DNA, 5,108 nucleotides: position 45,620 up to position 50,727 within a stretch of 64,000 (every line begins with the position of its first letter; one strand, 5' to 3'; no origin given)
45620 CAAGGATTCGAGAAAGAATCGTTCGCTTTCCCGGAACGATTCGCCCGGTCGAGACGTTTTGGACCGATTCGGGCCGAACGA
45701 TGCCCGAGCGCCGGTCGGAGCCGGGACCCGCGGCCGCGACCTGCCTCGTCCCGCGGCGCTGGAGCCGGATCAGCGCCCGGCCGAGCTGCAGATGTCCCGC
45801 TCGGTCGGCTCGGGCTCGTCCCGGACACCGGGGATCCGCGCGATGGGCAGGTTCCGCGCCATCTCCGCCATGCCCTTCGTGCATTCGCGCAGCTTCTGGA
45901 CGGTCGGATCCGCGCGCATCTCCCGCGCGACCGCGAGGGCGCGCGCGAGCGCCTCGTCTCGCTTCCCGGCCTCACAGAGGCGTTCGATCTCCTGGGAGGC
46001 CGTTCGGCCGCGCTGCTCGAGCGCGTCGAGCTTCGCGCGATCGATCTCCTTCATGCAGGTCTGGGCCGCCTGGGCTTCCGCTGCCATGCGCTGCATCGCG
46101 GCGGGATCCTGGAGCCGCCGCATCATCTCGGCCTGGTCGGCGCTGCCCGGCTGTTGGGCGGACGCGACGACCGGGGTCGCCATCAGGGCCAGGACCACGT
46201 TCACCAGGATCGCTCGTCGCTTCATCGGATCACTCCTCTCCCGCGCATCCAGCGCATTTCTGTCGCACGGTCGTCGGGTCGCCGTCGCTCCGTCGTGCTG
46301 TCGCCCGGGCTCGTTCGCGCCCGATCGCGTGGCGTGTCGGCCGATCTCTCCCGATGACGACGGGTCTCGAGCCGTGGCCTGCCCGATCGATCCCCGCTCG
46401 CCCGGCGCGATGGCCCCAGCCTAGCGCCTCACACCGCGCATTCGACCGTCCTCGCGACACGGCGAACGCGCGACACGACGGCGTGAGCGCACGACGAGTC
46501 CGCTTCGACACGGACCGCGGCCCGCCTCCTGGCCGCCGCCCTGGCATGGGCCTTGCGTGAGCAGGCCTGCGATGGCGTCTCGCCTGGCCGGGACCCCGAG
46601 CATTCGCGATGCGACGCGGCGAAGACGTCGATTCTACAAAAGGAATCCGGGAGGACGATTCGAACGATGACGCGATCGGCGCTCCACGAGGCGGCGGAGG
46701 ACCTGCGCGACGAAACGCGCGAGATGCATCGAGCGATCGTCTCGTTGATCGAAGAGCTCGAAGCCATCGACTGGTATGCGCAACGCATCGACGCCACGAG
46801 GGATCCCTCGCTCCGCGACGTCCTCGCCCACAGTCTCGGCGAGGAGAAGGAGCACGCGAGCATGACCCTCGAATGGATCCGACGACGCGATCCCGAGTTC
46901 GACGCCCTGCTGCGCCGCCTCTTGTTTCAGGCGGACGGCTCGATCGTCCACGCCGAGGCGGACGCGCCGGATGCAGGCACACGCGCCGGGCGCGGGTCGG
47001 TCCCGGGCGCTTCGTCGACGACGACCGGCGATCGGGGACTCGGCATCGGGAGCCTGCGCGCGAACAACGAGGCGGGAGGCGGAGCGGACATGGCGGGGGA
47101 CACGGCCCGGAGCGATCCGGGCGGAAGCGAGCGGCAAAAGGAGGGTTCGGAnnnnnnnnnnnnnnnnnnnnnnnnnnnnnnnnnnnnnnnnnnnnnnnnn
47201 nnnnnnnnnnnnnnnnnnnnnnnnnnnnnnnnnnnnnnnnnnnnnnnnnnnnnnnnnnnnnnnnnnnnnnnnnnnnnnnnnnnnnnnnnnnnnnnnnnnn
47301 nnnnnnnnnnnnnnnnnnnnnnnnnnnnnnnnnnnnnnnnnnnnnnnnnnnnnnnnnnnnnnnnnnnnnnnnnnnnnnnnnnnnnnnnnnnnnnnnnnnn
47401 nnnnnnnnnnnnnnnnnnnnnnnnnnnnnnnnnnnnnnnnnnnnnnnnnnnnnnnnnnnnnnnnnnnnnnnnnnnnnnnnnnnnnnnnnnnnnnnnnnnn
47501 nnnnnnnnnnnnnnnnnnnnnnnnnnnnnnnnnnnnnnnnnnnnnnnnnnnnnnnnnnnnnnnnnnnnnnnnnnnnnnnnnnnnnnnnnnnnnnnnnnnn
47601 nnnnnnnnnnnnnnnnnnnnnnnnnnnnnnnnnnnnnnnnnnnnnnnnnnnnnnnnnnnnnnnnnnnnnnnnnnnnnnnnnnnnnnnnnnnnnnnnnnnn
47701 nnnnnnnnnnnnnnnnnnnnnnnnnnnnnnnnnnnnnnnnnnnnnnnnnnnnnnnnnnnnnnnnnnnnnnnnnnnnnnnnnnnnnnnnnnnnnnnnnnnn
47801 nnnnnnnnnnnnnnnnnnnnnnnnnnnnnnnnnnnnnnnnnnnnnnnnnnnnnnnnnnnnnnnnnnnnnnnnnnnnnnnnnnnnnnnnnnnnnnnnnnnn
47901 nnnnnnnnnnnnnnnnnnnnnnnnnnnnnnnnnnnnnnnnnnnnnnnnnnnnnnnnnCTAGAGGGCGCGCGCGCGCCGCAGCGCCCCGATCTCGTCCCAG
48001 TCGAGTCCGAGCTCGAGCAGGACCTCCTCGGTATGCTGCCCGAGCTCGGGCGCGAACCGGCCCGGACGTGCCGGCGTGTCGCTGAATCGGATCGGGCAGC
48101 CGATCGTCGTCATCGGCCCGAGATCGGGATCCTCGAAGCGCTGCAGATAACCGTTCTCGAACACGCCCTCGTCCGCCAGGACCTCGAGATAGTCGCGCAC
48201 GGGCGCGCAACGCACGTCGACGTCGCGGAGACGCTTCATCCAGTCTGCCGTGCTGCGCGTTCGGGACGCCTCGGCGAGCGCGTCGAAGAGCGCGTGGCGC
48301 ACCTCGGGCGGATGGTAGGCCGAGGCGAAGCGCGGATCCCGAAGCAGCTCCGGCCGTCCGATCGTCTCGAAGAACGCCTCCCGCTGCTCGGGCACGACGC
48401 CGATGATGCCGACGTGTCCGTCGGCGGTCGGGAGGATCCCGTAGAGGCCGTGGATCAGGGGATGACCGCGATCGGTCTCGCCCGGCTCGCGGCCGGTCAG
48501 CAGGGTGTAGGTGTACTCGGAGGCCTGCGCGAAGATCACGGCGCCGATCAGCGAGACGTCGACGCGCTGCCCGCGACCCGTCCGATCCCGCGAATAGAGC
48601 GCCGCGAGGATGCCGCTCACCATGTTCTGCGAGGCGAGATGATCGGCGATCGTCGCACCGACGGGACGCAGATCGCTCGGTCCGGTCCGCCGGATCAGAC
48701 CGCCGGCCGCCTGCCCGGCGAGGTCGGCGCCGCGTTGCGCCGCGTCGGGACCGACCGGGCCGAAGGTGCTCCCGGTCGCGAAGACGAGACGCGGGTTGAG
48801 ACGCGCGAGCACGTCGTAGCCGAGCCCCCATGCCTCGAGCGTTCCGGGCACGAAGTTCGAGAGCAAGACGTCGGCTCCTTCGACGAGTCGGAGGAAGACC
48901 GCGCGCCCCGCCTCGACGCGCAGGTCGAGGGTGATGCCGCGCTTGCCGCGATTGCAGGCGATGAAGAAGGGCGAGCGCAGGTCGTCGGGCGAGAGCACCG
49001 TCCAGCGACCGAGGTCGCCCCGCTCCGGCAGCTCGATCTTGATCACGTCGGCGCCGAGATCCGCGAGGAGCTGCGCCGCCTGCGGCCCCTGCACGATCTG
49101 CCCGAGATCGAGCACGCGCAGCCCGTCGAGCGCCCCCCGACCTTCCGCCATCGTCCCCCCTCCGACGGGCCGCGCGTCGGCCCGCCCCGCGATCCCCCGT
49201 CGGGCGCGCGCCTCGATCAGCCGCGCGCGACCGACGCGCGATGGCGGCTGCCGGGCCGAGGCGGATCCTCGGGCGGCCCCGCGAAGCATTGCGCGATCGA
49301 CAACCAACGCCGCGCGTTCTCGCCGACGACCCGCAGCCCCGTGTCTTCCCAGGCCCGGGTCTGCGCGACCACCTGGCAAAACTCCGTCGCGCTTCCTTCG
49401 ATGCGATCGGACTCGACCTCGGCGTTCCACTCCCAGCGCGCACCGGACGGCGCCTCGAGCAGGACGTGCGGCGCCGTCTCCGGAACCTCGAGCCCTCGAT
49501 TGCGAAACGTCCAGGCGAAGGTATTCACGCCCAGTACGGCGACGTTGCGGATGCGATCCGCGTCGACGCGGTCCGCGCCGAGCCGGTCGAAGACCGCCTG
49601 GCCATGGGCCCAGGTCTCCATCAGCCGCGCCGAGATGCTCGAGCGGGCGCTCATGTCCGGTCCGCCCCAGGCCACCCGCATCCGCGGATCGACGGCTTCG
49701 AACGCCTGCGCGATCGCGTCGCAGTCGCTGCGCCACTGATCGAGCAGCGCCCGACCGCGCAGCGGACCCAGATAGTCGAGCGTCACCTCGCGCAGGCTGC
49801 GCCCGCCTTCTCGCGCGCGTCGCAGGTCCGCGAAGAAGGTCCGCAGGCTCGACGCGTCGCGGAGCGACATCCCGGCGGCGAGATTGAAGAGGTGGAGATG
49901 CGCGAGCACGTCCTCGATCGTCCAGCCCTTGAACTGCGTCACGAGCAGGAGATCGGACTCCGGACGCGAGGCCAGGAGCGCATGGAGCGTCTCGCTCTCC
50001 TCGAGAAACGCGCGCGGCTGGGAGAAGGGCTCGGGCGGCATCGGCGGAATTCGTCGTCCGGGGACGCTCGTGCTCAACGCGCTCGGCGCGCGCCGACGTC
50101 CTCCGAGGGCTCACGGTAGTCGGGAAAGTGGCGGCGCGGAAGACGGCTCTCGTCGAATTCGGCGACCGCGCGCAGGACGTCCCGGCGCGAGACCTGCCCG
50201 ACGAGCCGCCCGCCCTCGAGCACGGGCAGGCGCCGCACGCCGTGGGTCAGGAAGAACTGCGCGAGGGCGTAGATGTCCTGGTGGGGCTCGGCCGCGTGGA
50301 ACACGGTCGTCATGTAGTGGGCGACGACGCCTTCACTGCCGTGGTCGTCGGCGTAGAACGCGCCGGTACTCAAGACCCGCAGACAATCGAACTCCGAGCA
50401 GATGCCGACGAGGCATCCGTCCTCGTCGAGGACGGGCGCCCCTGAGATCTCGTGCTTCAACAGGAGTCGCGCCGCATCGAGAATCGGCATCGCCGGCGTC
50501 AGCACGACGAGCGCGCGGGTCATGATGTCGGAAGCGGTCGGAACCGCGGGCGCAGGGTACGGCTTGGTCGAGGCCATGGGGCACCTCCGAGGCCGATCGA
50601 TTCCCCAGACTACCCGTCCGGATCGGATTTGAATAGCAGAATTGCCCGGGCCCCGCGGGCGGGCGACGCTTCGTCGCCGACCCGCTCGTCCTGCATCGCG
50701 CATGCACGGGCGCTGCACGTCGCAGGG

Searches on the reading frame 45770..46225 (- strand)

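Call 9: search_protein_families(library=pfam, proteins=[window:45770-46225:-], max_evalue=0.001)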
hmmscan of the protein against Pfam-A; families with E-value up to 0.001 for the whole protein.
window:45770-46225:- (151 aa): 0 families

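Call 12: search_protein_families(library=ncbifam, proteins=[window:45770-46225:-], max_evalue=10)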
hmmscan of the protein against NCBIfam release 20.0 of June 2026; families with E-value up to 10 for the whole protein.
window:45770-46225:- (151 aa): 1 family
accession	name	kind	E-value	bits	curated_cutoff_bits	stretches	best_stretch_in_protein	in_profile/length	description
NF047861.1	LIC13259ECMBind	equivalog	0.16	11.9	250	1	54-109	28-83/143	LIC13259 family plasminogen/vitronectin/complement-binding protein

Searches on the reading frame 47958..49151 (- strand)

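Call 30: search_protein_families(library=pfam, proteins=[window:47958-49151:-], max_evalue=0.001)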
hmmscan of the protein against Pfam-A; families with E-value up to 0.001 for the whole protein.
window:47958-49151:- (397 aa): 1 family
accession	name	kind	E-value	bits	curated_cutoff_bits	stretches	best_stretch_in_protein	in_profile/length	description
PF02515.22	CoA_transf_3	-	2e-105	353.4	23.3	1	8-374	1-366/366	CoA-transferase family III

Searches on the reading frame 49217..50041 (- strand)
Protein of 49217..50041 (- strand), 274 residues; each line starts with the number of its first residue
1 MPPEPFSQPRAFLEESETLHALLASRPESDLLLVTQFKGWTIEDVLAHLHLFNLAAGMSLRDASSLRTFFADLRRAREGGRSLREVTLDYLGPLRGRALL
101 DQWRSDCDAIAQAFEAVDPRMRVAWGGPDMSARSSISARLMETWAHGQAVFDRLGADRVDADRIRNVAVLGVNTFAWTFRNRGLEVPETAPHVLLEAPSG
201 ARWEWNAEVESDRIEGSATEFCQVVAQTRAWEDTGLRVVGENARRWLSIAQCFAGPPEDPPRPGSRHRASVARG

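Call 30: search_protein_families(library=pfam, proteins=[window:49217-50041:-], max_evalue=0.001)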
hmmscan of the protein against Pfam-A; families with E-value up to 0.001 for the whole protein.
window:49217-50041:- (274 aa): 1 family
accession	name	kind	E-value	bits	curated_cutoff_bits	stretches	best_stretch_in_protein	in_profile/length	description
PF11716.13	MDMPI_N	-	8.8e-20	72.3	24.2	1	14-150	3-139/140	Mycothiol maleylpyruvate isomerase N-terminal domain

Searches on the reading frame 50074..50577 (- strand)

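Call 30: search_protein_families(library=pfam, proteins=[window:50074-50577:-], max_evalue=0.001)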
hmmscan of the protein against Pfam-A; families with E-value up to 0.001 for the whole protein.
window:50074-50577:- (167 aa): 1 family
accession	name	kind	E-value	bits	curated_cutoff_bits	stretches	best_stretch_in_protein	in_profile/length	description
PF00571.33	CBS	-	1.7e-27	95.9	24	2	15-70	1-56/57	CBS domain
